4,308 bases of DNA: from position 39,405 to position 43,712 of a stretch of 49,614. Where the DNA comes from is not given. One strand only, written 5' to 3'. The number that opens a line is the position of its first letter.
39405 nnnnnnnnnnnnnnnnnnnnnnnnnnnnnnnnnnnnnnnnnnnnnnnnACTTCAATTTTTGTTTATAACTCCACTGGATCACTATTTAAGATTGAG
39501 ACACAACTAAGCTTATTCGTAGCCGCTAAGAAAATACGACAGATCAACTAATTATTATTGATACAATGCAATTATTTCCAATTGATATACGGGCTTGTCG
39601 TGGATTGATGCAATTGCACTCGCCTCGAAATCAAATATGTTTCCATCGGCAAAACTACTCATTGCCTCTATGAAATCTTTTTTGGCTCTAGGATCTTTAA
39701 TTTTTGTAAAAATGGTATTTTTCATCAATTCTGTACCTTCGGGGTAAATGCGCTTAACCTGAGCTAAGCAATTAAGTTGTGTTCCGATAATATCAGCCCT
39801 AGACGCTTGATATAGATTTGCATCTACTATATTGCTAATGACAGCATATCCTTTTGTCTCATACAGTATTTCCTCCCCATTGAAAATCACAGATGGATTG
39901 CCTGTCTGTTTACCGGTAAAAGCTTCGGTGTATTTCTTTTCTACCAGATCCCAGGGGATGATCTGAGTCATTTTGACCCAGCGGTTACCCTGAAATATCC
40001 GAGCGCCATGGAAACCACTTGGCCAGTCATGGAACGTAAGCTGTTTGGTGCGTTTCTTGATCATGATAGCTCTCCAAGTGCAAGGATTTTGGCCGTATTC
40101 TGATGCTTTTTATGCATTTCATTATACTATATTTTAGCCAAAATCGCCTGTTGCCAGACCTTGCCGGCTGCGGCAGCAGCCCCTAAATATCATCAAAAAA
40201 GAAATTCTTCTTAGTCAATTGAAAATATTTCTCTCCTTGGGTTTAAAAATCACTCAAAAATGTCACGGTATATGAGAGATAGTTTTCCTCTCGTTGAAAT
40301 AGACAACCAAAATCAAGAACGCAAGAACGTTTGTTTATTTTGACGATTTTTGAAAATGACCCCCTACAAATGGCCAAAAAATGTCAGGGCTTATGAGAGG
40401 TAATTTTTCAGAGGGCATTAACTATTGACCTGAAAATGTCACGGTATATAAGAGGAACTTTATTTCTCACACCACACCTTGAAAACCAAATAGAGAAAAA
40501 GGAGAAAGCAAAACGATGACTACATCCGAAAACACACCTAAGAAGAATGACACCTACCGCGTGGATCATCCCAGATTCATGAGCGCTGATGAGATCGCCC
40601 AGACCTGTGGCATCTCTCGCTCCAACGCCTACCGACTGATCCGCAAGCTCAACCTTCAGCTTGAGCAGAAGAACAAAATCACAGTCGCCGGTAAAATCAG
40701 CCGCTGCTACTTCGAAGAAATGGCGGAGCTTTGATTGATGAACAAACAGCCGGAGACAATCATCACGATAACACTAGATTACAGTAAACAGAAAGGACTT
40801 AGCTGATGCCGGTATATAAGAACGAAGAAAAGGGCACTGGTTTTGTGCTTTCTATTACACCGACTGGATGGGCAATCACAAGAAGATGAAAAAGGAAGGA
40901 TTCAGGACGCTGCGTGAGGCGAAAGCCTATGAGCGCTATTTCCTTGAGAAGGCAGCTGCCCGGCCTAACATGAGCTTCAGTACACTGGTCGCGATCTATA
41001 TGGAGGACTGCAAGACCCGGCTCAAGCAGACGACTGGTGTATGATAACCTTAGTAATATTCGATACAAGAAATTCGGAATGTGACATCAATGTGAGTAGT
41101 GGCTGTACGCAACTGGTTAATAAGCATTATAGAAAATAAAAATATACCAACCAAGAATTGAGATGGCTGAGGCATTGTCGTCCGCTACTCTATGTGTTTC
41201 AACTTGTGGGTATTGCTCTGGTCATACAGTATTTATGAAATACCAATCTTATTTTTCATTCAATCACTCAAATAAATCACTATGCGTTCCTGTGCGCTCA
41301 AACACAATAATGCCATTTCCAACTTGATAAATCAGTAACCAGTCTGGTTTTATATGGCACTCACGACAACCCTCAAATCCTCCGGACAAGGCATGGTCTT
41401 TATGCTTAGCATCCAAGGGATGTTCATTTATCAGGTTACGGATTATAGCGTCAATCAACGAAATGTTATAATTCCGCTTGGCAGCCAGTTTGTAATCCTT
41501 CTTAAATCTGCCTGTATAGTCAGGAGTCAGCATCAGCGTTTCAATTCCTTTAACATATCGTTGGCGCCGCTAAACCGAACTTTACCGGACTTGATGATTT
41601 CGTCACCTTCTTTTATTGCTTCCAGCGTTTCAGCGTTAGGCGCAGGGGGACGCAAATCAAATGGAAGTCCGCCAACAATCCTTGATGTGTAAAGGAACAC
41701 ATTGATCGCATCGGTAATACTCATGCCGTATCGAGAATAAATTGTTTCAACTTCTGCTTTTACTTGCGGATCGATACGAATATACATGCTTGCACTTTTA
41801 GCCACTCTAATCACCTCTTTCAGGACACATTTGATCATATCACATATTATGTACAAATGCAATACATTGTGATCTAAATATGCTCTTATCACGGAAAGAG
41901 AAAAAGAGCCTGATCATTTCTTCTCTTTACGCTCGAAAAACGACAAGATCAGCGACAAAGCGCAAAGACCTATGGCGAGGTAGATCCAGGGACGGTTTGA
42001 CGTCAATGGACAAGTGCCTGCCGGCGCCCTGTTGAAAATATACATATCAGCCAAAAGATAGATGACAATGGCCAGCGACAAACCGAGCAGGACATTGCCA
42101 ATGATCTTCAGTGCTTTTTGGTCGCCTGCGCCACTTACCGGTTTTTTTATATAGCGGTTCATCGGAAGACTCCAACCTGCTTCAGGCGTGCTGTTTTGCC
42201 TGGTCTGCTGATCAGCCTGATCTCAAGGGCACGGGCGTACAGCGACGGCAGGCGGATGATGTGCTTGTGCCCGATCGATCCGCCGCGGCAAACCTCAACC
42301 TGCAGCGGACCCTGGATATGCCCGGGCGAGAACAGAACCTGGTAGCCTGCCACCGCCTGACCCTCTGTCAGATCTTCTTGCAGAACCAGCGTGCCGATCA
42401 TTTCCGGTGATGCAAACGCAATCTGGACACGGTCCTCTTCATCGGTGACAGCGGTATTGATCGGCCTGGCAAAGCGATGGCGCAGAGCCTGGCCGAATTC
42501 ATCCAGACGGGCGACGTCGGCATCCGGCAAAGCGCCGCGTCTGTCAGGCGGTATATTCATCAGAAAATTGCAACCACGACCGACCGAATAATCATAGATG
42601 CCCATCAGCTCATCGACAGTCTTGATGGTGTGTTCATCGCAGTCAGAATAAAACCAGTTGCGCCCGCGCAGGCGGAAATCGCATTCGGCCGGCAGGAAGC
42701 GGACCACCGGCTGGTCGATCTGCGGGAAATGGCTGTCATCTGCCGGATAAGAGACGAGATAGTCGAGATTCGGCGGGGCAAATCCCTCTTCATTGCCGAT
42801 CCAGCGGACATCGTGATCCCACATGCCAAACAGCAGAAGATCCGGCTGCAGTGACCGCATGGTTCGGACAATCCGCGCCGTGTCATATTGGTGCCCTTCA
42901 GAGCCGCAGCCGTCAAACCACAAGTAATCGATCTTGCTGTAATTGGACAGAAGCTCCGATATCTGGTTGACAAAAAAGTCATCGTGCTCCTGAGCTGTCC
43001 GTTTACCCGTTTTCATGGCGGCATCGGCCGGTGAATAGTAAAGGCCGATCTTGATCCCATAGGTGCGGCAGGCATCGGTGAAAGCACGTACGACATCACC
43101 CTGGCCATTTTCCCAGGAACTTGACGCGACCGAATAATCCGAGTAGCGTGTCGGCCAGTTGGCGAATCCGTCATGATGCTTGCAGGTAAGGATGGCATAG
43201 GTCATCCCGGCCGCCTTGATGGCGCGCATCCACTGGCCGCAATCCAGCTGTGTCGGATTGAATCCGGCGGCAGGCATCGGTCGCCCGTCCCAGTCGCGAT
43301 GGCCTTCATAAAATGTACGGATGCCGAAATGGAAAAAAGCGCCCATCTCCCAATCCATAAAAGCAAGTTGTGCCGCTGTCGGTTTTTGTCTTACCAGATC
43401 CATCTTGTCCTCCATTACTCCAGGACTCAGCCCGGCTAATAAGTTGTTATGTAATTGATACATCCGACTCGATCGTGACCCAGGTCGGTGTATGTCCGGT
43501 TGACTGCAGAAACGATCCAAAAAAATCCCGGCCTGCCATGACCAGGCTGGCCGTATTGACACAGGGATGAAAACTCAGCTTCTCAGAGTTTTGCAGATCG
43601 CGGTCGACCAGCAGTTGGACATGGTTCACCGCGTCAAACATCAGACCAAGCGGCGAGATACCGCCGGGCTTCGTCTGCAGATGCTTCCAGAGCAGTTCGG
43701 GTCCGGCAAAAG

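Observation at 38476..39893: Candidate undescribed two-gene SIR2 module: a 298-aa stand-alone SIR2_2-like protein with an unknown upstream partner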

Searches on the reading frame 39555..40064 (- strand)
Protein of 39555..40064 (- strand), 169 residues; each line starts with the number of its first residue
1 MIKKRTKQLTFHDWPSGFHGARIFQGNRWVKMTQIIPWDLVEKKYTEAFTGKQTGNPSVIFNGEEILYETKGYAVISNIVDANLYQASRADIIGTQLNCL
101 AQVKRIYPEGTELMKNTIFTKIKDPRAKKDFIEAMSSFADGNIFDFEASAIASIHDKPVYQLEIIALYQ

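Call 3: search_protein_families(library=pfam, proteins=[window:39555-40064:-], max_evalue=1)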
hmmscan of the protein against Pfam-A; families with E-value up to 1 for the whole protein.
window:39555-40064:- (169 aa): 1 family
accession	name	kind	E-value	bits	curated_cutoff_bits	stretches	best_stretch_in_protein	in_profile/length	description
PF19952.5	DUF6414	-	0.0026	18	25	1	65-168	185-283/283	Domain of unknown function (DUF6414)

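Call 4: search_protein_families(library=padloc, proteins=[window:39555-40064:-], max_evalue=1)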
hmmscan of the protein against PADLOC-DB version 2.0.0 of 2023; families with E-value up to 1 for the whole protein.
window:39555-40064:- (169 aa): 0 families

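Call 5: search_protein_families(library=ncbifam, proteins=[window:39555-40064:-], max_evalue=1)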
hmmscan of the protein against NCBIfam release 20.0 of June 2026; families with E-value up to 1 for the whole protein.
window:39555-40064:- (169 aa): 1 family
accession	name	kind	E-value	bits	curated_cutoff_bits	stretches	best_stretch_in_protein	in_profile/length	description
NF033578.1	transpos_IS5_1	equivalog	0.00048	19.4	275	1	25-58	15-47/419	IS5 family transposase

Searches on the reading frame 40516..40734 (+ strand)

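Call 43: search_protein_families(library=pfam, proteins=[window:40516-40734:+], max_evalue=0.01)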
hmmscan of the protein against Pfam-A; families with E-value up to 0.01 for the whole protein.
window:40516-40734:+ (72 aa): 9 families
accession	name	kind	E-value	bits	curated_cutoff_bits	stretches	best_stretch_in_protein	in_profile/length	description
PF09339.16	HTH_IclR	-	0.00019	21.6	22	1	18-45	15-42/52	IclR helix-turn-helix domain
PF05043.19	Mga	-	0.00091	20.2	21.1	1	19-52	28-61/87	Mga helix-turn-helix domain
PF04967.18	HTH_10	-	0.00093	19.4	23.1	1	17-44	19-46/53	HTH DNA binding domain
PF12728.13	HTH_17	-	0.0025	18.5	27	1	21-44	1-24/51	Helix-turn-helix domain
PF12840.13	HTH_20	-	0.0027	18.1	27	1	22-45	19-42/51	Helix-turn-helix domain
PF08279.18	HTH_11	-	0.0038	17.5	25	1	19-48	13-42/55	HTH domain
PF13412.12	HTH_24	-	0.0038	17.2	21.9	1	18-45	15-41/48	Winged helix-turn-helix DNA-binding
PF01978.25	TrmB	-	0.0045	17.2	25.6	1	22-46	23-47/68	Sugar-specific transcriptional regulator TrmB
PF13730.12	HTH_36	-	0.0065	16.7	25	1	21-45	25-49/55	Helix-turn-helix domain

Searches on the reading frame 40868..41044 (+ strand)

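Call 43: search_protein_families(library=pfam, proteins=[window:40868-41044:+], max_evalue=0.01)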
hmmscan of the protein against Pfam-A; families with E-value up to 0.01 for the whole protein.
window:40868-41044:+ (58 aa): 2 families
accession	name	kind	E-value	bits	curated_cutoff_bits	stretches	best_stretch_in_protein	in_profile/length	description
PF14657.12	Arm-DNA-bind_4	-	7.4e-05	22.7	22.3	1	2-29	15-42/47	Arm DNA-binding domain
PF14659.12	Phage_int_SAM_3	-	0.0075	16.9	22.6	0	37-56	2-21/58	Phage integrase, N-terminal SAM-like domain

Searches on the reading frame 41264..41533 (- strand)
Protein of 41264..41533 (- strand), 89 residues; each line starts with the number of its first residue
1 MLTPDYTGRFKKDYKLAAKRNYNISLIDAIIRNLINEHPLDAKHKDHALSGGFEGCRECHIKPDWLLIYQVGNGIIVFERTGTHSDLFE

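Call 43: search_protein_families(library=pfam, proteins=[window:41264-41533:-], max_evalue=0.01)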
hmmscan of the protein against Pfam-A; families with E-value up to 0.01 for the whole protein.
window:41264-41533:- (89 aa): 2 families
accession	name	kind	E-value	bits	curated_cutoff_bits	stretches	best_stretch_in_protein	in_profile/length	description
PF15738.11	YafQ_toxin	-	6.3e-34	116.6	30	1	3-89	2-88/88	Bacterial toxin of type II toxin-antitoxin system, YafQ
PF05016.21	ParE_toxin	-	2e-06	28.7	23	1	6-87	3-88/89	ParE toxin of type II toxin-antitoxin system, parDE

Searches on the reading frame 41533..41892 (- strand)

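Call 43: search_protein_families(library=pfam, proteins=[window:41533-41892:-], max_evalue=0.01)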
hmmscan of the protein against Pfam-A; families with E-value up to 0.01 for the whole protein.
window:41533-41892:- (119 aa): 1 family
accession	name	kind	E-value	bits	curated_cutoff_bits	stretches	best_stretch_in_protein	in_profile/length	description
PF04221.18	RelB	-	1.2e-12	48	22.4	1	34-116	2-81/82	RelB antitoxin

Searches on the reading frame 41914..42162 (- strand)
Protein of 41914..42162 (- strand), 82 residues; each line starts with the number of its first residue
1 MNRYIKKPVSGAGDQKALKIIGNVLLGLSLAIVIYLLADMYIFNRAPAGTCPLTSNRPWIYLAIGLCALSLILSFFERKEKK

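Call 43: search_protein_families(library=pfam, proteins=[window:41914-42162:-], max_evalue=0.01)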
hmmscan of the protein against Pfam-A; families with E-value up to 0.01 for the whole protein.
window:41914-42162:- (82 aa): 1 family
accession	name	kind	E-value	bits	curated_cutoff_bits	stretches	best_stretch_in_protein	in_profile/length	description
PF19628.4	DUF6132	-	0.0075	16.3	23.2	0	18-56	6-38/60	Family of unknown function (DUF6132)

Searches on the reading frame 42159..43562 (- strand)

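Call 43: search_protein_families(library=pfam, proteins=[window:42159-43562:-], max_evalue=0.01)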
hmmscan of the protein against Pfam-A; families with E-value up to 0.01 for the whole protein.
window:42159-43562:- (467 aa): 1 family
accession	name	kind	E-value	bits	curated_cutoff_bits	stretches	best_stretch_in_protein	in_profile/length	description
PF01120.23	Alpha_L_fucos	-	1.1e-40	140.6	25.2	1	98-360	86-340/345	Alpha-L-fucosidase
